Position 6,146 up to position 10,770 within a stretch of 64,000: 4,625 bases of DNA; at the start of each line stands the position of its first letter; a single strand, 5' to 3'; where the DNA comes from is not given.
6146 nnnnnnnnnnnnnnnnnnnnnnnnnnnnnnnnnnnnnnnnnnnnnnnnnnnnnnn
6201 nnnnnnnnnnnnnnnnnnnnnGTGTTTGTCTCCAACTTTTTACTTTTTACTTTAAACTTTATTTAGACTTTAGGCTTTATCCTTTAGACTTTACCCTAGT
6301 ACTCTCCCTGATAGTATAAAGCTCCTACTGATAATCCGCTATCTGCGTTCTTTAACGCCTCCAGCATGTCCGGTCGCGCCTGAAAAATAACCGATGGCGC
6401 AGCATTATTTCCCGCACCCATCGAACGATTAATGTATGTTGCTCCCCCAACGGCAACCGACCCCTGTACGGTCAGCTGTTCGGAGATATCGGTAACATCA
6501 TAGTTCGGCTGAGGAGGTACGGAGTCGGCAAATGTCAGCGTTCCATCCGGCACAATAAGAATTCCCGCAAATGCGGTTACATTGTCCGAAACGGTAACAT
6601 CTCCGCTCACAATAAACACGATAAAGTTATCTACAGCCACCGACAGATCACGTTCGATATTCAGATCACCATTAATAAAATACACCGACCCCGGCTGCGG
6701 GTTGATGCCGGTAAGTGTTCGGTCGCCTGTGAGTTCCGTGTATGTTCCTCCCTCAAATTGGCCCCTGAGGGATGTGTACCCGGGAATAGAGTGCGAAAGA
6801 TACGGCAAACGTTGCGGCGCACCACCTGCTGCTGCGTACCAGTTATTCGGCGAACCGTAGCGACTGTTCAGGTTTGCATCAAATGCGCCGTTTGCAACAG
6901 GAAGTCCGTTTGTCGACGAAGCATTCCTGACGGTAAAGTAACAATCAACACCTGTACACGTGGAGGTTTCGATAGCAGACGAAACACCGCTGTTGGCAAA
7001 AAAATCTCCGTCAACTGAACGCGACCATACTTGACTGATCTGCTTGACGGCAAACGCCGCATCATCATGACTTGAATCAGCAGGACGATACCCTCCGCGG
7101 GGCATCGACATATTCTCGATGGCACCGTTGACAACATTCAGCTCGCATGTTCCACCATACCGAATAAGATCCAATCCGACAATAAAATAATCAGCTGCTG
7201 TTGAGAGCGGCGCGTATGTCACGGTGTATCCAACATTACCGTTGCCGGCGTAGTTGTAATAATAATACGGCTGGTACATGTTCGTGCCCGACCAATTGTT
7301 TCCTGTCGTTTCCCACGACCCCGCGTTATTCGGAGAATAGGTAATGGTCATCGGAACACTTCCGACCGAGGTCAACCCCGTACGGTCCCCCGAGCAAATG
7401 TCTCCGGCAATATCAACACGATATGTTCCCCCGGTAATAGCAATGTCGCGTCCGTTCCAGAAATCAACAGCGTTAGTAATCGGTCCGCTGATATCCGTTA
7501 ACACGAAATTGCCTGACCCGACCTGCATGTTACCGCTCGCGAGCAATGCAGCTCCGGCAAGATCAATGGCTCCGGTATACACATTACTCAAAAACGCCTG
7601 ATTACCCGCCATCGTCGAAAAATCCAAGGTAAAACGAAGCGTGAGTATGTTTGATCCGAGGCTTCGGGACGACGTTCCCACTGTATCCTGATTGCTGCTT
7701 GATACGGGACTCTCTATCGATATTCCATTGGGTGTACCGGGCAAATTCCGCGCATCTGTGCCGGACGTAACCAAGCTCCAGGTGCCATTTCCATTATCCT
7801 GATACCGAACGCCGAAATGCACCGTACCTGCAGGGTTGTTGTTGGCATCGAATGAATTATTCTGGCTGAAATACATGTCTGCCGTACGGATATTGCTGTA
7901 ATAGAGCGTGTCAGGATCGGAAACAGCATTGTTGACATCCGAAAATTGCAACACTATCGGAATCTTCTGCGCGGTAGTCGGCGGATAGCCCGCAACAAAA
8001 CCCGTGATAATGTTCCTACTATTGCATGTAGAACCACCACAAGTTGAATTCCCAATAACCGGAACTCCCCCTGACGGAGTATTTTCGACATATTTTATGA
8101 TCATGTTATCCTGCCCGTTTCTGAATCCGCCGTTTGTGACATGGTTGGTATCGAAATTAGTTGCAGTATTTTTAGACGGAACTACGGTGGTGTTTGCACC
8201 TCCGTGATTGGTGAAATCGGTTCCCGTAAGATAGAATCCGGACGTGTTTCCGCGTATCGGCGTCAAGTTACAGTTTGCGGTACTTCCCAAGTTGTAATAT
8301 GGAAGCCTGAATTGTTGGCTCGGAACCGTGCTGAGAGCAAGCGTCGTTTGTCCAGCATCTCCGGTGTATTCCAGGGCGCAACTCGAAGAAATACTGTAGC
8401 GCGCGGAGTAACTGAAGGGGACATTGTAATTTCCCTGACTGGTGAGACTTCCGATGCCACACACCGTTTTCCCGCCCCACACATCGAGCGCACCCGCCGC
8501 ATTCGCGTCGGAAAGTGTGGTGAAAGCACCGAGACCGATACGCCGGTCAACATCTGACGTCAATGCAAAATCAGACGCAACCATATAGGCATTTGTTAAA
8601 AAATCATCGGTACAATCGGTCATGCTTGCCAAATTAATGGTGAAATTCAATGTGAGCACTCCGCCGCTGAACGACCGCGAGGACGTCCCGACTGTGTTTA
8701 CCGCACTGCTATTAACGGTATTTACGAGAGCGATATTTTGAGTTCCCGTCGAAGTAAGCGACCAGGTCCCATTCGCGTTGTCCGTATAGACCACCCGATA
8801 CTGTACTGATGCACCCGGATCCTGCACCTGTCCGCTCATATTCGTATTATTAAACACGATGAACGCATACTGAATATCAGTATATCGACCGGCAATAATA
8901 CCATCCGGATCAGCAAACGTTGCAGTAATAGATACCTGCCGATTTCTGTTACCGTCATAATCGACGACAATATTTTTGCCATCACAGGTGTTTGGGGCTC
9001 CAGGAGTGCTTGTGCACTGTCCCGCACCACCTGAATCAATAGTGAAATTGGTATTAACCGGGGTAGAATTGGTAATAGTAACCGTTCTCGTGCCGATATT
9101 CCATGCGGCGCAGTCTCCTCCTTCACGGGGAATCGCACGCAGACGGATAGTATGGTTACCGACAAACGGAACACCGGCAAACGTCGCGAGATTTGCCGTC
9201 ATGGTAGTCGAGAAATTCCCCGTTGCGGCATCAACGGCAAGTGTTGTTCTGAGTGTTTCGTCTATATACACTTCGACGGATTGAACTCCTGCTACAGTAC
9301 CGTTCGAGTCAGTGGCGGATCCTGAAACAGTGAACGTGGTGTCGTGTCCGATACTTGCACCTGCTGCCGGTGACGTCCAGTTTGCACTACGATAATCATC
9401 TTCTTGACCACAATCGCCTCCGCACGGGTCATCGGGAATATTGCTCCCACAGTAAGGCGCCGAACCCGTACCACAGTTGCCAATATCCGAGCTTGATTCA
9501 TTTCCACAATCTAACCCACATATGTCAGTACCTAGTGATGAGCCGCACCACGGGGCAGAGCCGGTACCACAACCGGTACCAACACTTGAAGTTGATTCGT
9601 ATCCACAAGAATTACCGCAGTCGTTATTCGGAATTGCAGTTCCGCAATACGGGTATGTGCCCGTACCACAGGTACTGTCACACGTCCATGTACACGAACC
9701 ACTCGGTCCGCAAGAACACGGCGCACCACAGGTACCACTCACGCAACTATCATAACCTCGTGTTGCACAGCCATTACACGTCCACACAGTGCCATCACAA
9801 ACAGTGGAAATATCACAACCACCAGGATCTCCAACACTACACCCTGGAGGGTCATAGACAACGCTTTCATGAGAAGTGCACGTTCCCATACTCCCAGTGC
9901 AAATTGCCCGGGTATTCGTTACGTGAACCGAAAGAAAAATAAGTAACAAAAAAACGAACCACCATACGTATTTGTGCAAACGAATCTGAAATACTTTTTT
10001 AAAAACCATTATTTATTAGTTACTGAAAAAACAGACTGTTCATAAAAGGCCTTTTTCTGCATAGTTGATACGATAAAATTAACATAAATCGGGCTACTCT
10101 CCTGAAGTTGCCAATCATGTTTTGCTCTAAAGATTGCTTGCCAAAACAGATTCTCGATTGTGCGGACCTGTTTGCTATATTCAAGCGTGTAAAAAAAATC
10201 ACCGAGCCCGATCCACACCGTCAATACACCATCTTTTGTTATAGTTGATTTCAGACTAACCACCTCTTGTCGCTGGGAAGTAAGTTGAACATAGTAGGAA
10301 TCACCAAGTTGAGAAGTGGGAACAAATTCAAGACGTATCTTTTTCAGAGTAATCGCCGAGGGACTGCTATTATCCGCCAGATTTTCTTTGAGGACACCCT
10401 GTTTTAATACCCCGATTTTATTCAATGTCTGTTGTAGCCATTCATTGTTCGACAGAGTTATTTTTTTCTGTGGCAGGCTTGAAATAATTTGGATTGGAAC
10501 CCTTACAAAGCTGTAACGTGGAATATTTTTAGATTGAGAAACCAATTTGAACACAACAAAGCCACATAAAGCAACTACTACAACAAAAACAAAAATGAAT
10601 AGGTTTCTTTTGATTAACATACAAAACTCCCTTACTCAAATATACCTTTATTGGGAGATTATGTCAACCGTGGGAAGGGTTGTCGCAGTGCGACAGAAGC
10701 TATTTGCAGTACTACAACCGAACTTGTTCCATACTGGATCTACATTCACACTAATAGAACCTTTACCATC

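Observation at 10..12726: Coupling-ATPase / pilin-like / giant Cys-rich adhesin gene string 36 kb from the VirB4 module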

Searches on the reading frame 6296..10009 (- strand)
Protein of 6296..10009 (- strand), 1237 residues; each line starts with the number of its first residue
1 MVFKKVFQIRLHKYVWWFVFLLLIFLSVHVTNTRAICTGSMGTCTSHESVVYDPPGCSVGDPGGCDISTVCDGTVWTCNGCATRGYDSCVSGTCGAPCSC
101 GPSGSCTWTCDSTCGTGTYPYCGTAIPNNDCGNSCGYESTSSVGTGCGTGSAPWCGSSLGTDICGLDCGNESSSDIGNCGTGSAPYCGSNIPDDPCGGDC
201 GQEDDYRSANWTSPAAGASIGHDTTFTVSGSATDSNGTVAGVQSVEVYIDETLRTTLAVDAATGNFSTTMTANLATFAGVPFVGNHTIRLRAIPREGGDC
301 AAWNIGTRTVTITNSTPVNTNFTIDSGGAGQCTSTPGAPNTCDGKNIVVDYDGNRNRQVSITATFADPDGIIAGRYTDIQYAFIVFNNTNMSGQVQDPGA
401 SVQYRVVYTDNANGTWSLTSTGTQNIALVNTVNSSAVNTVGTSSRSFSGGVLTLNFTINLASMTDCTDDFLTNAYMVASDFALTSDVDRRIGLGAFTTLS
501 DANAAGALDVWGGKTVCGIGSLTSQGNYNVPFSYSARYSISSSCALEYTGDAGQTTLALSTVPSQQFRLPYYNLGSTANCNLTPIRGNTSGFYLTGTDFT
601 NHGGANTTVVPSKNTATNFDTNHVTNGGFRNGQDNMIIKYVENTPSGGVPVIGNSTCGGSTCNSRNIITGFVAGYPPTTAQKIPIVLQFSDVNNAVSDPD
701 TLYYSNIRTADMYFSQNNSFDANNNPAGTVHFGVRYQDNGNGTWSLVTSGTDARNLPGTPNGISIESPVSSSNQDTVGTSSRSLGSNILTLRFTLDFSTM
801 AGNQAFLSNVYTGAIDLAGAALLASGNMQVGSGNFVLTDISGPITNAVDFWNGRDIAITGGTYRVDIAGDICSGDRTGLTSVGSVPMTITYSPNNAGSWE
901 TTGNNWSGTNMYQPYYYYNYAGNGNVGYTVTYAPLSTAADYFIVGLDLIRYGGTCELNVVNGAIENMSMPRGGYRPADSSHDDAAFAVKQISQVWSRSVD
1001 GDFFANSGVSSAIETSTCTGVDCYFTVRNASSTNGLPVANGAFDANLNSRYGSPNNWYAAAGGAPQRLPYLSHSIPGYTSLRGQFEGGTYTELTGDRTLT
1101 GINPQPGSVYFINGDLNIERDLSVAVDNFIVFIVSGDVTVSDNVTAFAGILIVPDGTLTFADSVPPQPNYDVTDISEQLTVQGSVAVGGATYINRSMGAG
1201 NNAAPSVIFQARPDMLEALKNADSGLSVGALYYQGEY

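Call 5: search_protein_families(library=pfam, proteins=[window:6296-10009:-], max_evalue=0.1)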
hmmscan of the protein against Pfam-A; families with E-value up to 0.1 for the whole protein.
window:6296-10009:- (1237 aa): 1 family
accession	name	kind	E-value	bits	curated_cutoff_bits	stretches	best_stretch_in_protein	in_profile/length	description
PF17957.7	Big_7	-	6.8e-07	30.3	24.1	1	209-276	3-59/70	Bacterial Ig domain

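Call 11: search_protein_families(library=ncbifam, proteins=[window:6296-10009:-], max_evalue=0.1)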
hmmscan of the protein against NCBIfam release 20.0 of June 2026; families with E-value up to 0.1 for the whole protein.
window:6296-10009:- (1237 aa): 0 families

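Call 29: find_homologous_proteins(query=window:6296-10009:-, max_evalue=0.001)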
Query window:6296-10009:- (1237 aa): 1 proteins with E <= 0.001 among 8000 candidates.
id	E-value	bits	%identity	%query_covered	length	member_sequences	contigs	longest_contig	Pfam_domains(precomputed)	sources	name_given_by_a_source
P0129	0.0e+0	2714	100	97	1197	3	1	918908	PF17957.8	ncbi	ncbi:MAG: Ig-like domain-containing protein [Patescibacteria group bacterium]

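Call 59: search_protein_representatives(protein=P0129)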
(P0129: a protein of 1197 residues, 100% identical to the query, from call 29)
Query: 1197 residues. Proteins with E-value up to 0.001 (for the whole library): 69; up to 1e-10: 19; up to 1e-30: 16. The best 69 are listed.
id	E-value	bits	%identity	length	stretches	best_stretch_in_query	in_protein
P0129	0.0e+00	2714.2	100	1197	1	1-1197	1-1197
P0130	5.5e-102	358.7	42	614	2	749-1185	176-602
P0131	1.4e-88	314.3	35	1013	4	699-1196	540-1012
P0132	2.9e-67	243.7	35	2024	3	804-1196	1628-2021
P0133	1.4e-62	228.2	37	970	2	736-1180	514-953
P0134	5.1e-61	223.0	38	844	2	695-1186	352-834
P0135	1.1e-53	198.8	35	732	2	738-1186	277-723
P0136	2.3e-53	197.7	34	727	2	738-1184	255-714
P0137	5.8e-53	196.4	33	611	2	800-1185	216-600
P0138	1.0e-50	188.9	34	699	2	742-1183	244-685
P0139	5.4e-50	186.5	37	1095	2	104-463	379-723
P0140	2.9e-49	184.1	36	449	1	749-1186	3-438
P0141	2.2e-47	177.9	36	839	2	735-1196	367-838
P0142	2.7e-39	151.1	32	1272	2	182-568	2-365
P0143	2.3e-38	148.0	36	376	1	821-1180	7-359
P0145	2.2e-23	98.4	39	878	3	25-390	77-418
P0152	1.6e-08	49.2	37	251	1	1046-1178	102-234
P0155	6.3e-08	47.2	38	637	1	1068-1176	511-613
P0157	1.3e-07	46.2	36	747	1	1067-1179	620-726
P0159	2.0e-07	45.6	40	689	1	1067-1177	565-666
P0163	2.0e-06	42.2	31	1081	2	808-1179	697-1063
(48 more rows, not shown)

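Call 61: search_protein_families(library=pfam, proteins=[P0130, P0131, P0134, P0139, P0145, P0152, P0155, P0159, P0157, P0163], max_evalue=0.01)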
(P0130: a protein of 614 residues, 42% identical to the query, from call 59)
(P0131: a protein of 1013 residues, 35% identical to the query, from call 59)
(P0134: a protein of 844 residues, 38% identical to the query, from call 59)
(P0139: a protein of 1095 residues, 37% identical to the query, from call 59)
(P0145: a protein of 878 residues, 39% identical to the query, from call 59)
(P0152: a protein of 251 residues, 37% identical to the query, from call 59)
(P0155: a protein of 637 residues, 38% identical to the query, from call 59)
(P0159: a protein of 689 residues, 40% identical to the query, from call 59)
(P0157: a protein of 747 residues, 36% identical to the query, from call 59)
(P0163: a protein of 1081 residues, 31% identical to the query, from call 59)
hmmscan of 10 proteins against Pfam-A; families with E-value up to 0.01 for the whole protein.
P0130 (614 aa): 0 families

P0131 (1013 aa): 1 family
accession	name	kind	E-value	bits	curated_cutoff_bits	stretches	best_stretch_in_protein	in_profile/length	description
PF21270.2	SOGP_4th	-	0.005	17.5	27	0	725-769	38-82/90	Glycoside phosphorylase C-terminal domain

P0134 (844 aa): 1 family
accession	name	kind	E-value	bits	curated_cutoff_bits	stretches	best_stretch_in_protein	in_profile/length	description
PF24421.1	Ig_J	-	3e-07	30.9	29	0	63-134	12-87/104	Tip attachment protein J, Ig-like domain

P0139 (1095 aa): 1 family
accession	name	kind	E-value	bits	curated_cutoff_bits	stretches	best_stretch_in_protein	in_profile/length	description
PF17957.7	Big_7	-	0.0017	19.4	24.1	1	448-516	4-59/70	Bacterial Ig domain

P0145 (878 aa): 0 families

P0152 (251 aa): 0 families

P0155 (637 aa): 0 families

P0159 (689 aa): 0 families

P0157 (747 aa): 0 families

P0163 (1081 aa): 0 families

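Call 91: search_solved_structures(query=window:6296-10009:-, max_evalue=1)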
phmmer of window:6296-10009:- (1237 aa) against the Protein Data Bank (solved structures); distinct sequences matched with E-value up to 1: 0.

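Call 99: search_protein_families(library=phrogs, proteins=[window:6296-10009:-], max_evalue=0.01)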
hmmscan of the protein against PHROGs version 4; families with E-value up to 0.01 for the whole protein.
window:6296-10009:- (1237 aa): 0 families

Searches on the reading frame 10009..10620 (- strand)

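Call 5: search_protein_families(library=pfam, proteins=[window:10009-10620:-], max_evalue=0.1)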
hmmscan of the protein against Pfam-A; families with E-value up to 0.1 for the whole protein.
window:10009-10620:- (203 aa): 0 families

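Call 11: search_protein_families(library=ncbifam, proteins=[window:10009-10620:-], max_evalue=0.1)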
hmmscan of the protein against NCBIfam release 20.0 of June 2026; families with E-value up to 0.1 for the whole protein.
window:10009-10620:- (203 aa): 1 family
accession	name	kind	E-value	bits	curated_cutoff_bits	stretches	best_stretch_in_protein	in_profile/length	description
TIGR04408.1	LptG_lptG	equivalog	0.053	12.1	240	0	5-52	9-58/351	LPS export ABC transporter permease LptG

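Call 99: search_protein_families(library=phrogs, proteins=[window:10009-10620:-], max_evalue=0.01)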
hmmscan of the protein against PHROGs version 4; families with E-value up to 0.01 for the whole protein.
window:10009-10620:- (203 aa): 0 families
